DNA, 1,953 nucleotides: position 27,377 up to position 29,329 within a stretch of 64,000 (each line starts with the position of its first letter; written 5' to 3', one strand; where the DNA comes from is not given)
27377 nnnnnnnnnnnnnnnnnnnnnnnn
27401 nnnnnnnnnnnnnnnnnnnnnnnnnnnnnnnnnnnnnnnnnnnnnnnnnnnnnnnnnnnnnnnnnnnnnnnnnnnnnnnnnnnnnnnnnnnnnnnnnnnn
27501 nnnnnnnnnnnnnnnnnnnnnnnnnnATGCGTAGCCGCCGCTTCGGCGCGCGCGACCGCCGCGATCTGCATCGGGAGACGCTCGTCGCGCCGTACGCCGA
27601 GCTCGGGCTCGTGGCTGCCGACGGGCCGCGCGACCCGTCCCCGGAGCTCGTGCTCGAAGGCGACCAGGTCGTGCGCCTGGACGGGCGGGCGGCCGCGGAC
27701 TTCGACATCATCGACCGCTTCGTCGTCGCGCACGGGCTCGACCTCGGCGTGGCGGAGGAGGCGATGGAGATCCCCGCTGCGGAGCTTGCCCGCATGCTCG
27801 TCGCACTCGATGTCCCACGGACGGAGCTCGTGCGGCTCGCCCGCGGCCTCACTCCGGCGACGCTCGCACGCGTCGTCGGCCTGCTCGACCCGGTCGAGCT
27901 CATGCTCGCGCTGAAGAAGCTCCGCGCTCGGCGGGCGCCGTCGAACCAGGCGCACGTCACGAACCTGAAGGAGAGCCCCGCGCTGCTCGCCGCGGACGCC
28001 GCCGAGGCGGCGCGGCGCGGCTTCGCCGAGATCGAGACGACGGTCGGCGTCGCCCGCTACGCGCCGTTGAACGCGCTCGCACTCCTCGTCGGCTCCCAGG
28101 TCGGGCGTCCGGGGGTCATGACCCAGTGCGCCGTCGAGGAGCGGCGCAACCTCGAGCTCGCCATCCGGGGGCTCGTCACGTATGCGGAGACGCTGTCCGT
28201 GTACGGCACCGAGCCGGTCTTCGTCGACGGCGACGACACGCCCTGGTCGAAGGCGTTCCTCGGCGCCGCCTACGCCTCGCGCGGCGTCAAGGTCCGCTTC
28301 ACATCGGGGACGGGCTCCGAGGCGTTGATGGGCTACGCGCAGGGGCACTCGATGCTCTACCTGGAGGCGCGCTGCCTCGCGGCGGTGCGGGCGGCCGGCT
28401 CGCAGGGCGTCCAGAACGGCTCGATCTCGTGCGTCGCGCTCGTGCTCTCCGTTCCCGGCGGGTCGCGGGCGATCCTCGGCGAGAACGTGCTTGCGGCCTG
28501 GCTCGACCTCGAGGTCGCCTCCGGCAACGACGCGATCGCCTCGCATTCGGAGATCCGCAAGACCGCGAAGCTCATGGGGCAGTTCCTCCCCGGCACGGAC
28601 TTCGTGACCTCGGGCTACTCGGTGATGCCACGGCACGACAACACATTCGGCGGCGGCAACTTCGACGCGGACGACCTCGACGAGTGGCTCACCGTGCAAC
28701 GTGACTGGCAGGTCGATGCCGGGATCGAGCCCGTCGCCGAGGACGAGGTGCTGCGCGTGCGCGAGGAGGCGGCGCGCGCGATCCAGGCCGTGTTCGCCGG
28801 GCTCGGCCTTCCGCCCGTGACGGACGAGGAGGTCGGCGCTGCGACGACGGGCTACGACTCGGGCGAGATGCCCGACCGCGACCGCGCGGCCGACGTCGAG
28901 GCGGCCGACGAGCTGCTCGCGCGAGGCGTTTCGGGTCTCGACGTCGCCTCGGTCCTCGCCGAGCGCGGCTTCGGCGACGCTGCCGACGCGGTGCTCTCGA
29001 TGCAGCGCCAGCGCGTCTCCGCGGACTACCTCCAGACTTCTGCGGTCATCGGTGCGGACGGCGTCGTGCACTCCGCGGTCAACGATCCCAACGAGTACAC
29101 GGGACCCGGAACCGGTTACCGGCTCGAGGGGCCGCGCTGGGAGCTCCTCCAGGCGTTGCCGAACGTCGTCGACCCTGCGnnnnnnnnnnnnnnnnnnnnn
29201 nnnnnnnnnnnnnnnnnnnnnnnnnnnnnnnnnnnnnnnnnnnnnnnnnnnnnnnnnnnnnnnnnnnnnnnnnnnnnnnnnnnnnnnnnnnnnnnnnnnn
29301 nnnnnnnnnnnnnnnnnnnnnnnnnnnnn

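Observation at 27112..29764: B12-dependent diol/glycerol dehydratase with inverted gene order, alpha-beta fusion and no reactivase or microcompartment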

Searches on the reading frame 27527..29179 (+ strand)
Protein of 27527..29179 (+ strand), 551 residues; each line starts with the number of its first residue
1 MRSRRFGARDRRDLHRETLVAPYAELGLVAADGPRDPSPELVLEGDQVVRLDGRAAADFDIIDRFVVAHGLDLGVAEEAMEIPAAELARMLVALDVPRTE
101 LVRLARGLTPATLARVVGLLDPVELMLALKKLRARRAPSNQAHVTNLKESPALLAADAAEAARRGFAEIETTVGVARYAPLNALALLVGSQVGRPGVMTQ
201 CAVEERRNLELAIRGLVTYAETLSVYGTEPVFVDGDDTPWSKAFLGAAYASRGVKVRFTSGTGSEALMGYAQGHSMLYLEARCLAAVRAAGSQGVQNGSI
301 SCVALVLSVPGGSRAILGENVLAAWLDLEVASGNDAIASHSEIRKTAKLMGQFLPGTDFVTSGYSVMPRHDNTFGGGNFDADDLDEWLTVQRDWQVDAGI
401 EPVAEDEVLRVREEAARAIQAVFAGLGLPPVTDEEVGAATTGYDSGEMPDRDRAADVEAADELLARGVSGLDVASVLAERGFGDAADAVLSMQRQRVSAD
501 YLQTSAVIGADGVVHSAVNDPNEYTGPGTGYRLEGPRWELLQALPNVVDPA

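Call 36: search_dna_similar(query=window:27527-29179:+, collection=plasmids, mode=protein, max_rows=40, rows=spread)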
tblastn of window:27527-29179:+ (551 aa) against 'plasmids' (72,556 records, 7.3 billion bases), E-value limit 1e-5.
Records with a match: 92; places in all: 94; records where one place covers at least 80% of the query: 92.
Best place of each record, by identity: <60% 92.
By first word of the organism name: Citrobacter 33; Klebsiella 24; Escherichia 7; Salmonella 7; Enterobacteriaceae 3; Enterobacter 3; Listeria 2; Halomarina 2; Cetobacterium 2; Raoultella 1; and 8 more.
By predicted mobility (MOB-suite, as given by PLSDB): non-mobilizable 36; mobilizable 32; conjugative 24.
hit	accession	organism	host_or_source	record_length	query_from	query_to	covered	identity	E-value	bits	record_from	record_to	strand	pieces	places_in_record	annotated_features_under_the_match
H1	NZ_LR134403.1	Listeria monocytogenes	Homo sapiens,Vein blood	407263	19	549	96%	57.6%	0e+0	578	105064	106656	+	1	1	propanediol/glycerol family dehydratase large subunit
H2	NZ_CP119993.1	Halomarina sp. PSR21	cell culture,saline soil from Tarim ...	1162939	23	550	96%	56.8%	3e-167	533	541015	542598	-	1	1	record has no annotation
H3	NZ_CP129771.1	Klebsiella pneumoniae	Homo sapiens,whole organism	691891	19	550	97%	55.6%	3e-179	567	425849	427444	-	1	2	propanediol/glycerol family dehydratase large subunit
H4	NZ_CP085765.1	Klebsiella michiganensis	Homo sapiens,nose swab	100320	19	550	97%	55.6%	4e-179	567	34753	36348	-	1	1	propanediol/glycerol family dehydratase large subunit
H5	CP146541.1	Klebsiella michiganensis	-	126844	19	550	97%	55.6%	4e-179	567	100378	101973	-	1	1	propanediol/glycerol family dehydratase large subunit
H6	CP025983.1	Enterobacteriaceae bacterium A-F18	Homo sapiens,cell culture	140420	19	550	97%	55.6%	4e-179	567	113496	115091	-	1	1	pduC: propanediol dehydratase large subunit PduC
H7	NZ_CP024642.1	Klebsiella michiganensis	Homo sapiens,sputum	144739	19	550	97%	55.6%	4e-179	567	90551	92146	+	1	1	propanediol/glycerol family dehydratase large subunit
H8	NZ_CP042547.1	Klebsiella michiganensis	Homo sapiens,Whole organism,clinical ...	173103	19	550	97%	55.6%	4e-179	567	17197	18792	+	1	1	propanediol/glycerol family dehydratase large subunit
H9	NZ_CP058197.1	Enterobacter roggenkampii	culture,Wastewater influent sample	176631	19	550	97%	55.6%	4e-179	567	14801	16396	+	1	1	propanediol/glycerol family dehydratase large subunit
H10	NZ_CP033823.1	Klebsiella sp. FDAARGOS_511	Homo sapiens,Endotracheal aspirate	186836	19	550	97%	55.6%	4e-179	567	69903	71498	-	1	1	propanediol/glycerol family dehydratase large subunit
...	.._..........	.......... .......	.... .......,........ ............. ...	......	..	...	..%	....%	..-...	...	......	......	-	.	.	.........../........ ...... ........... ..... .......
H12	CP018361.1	Klebsiella oxytoca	Homo sapiens,Perirectal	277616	19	550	97%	55.6%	4e-179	567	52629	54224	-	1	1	pduC: propanediol dehydratase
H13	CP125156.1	Klebsiella pneumoniae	-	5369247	19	550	97%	55.5%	2e-152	566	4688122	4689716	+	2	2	none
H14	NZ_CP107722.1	Escherichia coli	Homo sapiens,Rectal Swab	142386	19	550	97%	55.5%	5e-179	566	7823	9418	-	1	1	propanediol/glycerol family dehydratase large subunit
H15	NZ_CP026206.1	Escherichia coli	-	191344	19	550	97%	55.5%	5e-179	566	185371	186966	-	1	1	propanediol/glycerol family dehydratase large subunit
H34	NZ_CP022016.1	Salmonella enterica subsp. enterica serovar India str. ...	-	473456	19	550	97%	54.3%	2e-177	562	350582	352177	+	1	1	pduC: propanediol dehydratase large subunit PduC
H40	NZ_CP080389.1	Agrobacterium cucumeris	Cucumber,pure bacterial ...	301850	25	549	95%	48.5%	3e-136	444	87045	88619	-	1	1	propanediol/glycerol family dehydratase large subunit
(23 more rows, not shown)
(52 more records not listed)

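Call 37: get_annotated_region(hit=H6, flank=9000)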
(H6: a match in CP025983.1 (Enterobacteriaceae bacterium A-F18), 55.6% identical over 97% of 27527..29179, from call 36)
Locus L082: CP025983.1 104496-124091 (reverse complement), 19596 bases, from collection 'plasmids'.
description: Enterobacteriaceae bacterium A-F18 plasmid pAF18_1, complete sequence
organism: Enterobacteriaceae bacterium A-F18 (NCBI taxid 2045202)
taxonomy: Bacteria; Pseudomonadota; Gammaproteobacteria; Enterobacterales; Enterobacteriaceae; ; Enterobacteriaceae bacterium A-F18
host: -; source: Homo sapiens,cell culture; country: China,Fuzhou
typing (MOB-suite, as given by PLSDB): non-mobilizable; replicon rep_cluster_2078; mating-pair formation MPF_F
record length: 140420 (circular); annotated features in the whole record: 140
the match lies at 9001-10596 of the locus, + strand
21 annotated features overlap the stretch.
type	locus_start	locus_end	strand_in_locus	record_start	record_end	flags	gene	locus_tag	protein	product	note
CDS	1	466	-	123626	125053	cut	-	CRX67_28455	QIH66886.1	dihydroxyacetone kinase subunit DhaM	-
CDS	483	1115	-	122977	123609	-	dhaL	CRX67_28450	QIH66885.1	dihydroxyacetone kinase subunit L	-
CDS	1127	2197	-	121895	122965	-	-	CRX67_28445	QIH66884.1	dihydroxyacetone kinase subunit DhaK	-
CDS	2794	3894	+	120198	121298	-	gldA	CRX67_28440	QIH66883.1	glycerol dehydrogenase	-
CDS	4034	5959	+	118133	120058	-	-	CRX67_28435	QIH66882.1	PTS-dependent dihydroxyacetone kinase operon transcriptional regulator DhaR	-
CDS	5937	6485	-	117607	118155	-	-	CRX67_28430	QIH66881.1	ATP:cob(I)alamin adenosyltransferase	-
CDS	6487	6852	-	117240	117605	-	-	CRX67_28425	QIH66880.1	hypothetical protein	-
CDS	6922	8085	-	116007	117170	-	-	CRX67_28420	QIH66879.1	1,3-propanediol dehydrogenase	-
CDS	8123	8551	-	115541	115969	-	-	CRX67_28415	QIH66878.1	heme-binding protein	-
CDS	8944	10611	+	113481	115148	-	pduC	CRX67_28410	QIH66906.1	propanediol dehydratase large subunit PduC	-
CDS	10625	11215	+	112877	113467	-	-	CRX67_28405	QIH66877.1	propanediol dehydratase medium subunit PduD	-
CDS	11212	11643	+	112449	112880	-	-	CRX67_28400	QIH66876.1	propanediol dehydratase small subunit PduE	-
CDS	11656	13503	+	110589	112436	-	-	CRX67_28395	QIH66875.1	diol dehydratase reactivase subunit alpha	-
CDS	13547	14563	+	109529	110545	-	-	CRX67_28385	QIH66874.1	IS5-like element IS5 family transposase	-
CDS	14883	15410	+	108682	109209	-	-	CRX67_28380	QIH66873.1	hypothetical protein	-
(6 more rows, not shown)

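Call 38: get_annotated_region(hit=H40, flank=10000)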
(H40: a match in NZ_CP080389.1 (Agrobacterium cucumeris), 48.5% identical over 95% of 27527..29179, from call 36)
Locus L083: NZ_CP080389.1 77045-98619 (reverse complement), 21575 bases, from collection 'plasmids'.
description: Agrobacterium cucumeris strain O132 plasmid pO132a, complete sequence
organism: Agrobacterium cucumeris (NCBI taxid 2862866)
taxonomy: Bacteria; Pseudomonadota; Alphaproteobacteria; Hyphomicrobiales; Rhizobiaceae; Agrobacterium; Agrobacterium cucumeris
host: -; source: Cucumber,pure bacterial culture,Cucumber hairy roots; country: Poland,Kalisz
typing (MOB-suite, as given by PLSDB): conjugative; replicon rep_cluster_287; relaxase MOBP,MOBQ,MOBQ; mating-pair formation MPF_T
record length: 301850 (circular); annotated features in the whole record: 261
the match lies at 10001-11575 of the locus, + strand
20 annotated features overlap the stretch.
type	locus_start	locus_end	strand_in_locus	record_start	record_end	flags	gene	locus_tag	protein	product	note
CDS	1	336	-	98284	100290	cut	-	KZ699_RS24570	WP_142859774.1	sigma-54-dependent Fis family transcriptional regulator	-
CDS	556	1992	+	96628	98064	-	-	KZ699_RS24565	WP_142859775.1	NAD-dependent succinate-semialdehyde dehydrogenase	-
CDS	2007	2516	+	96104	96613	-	-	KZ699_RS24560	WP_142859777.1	flavin reductase family protein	-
CDS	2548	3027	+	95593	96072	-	-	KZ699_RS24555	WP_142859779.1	6,7-dimethyl-8-ribityllumazine synthase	-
CDS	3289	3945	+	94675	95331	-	ribA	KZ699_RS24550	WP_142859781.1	GTP cyclohydrolase II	-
CDS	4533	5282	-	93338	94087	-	-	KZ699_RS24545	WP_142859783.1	SDR family NAD(P)-dependent oxidoreductase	-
CDS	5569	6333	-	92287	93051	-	-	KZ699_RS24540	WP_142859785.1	glucose 1-dehydrogenase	-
CDS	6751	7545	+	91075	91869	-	-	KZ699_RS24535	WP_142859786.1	carbohydrate ABC transporter permease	GO:0008643 - carbohydrate transport [Evidence IEA]; GO:0055085 - transmembrane transport [Evidence IEA]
CDS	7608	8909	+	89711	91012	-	-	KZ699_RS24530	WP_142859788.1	extracellular solute-binding protein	-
CDS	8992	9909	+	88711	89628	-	-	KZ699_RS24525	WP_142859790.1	sugar ABC transporter permease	-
CDS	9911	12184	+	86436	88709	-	-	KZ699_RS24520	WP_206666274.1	propanediol/glycerol family dehydratase large subunit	-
CDS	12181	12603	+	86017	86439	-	-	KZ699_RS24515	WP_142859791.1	diol dehydratase small subunit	-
CDS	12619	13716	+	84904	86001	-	ugpC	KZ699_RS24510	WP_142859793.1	sn-glycerol-3-phosphate ABC transporter ATP-binding protein UgpC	-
CDS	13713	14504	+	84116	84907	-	-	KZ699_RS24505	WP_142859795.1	glucose 1-dehydrogenase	-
CDS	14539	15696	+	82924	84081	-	-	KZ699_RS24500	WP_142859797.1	phosphotransferase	-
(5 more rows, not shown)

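Call 39: get_annotated_region(hit=H34, flank=12000)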
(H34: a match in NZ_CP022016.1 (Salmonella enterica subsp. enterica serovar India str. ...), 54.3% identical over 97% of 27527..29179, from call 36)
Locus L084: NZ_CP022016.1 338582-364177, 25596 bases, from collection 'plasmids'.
description: Salmonella enterica subsp. enterica serovar India str. SA20085604 plasmid unnamed1, complete sequence
organism: Salmonella enterica subsp. enterica serovar India str. SA20085604 (NCBI taxid 1242098)
taxonomy: Bacteria; Pseudomonadota; Gammaproteobacteria; Enterobacterales; Enterobacteriaceae; Salmonella; Salmonella enterica; Salmonella enterica subsp. enterica serovar India str. SA20085604
host: -; source: -; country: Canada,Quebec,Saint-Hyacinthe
typing (MOB-suite, as given by PLSDB): non-mobilizable
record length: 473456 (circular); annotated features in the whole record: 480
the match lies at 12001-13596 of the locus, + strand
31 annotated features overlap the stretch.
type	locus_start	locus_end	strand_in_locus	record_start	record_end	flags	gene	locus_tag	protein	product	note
CDS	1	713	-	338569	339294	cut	-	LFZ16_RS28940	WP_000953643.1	precorrin-3B C(17)-methyltransferase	-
CDS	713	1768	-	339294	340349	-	cbiG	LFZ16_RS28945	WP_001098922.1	cobalt-precorrin 5A hydrolase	-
CDS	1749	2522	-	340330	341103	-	-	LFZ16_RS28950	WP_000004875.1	cobalt-precorrin-4 methyltransferase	-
CDS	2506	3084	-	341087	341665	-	-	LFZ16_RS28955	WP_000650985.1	decarboxylating cobalt-precorrin-6B (C(15))-methyltransferase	GO:0009236 - cobalamin biosynthetic process [Evidence IEA]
CDS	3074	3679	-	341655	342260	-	-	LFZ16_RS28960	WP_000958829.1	cobalt-precorrin-7 (C(5))-methyltransferase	-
CDS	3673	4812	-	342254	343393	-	cbiD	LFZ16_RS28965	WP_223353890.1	cobalt-precorrin-5B (C(1))-methyltransferase CbiD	GO:0009236 - cobalamin biosynthetic process [Evidence IEA]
CDS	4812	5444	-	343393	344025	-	-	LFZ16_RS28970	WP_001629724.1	cobalt-precorrin-8 methylmutase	-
CDS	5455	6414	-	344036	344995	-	cbiB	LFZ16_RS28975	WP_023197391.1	adenosylcobinamide-phosphate synthase CbiB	GO:0009236 - cobalamin biosynthetic process [Evidence IEA]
CDS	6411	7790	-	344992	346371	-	-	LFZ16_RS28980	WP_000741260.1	cobyrinate a,c-diamide synthase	-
CDS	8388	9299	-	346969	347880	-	pocR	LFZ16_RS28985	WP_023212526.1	regulatory protein PocR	-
CDS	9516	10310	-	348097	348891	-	pduF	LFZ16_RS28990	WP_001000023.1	propanediol diffusion facilitator PduF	-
CDS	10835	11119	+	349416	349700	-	pduA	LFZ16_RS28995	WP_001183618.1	propanediol utilization microcompartment protein PduA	-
CDS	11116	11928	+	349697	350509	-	pduB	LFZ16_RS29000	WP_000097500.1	propanediol utilization microcompartment protein PduB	-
CDS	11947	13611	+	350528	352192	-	pduC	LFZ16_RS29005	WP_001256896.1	propanediol dehydratase large subunit PduC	-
CDS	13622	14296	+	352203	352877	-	pduD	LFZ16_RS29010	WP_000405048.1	propanediol dehydratase medium subunit PduD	-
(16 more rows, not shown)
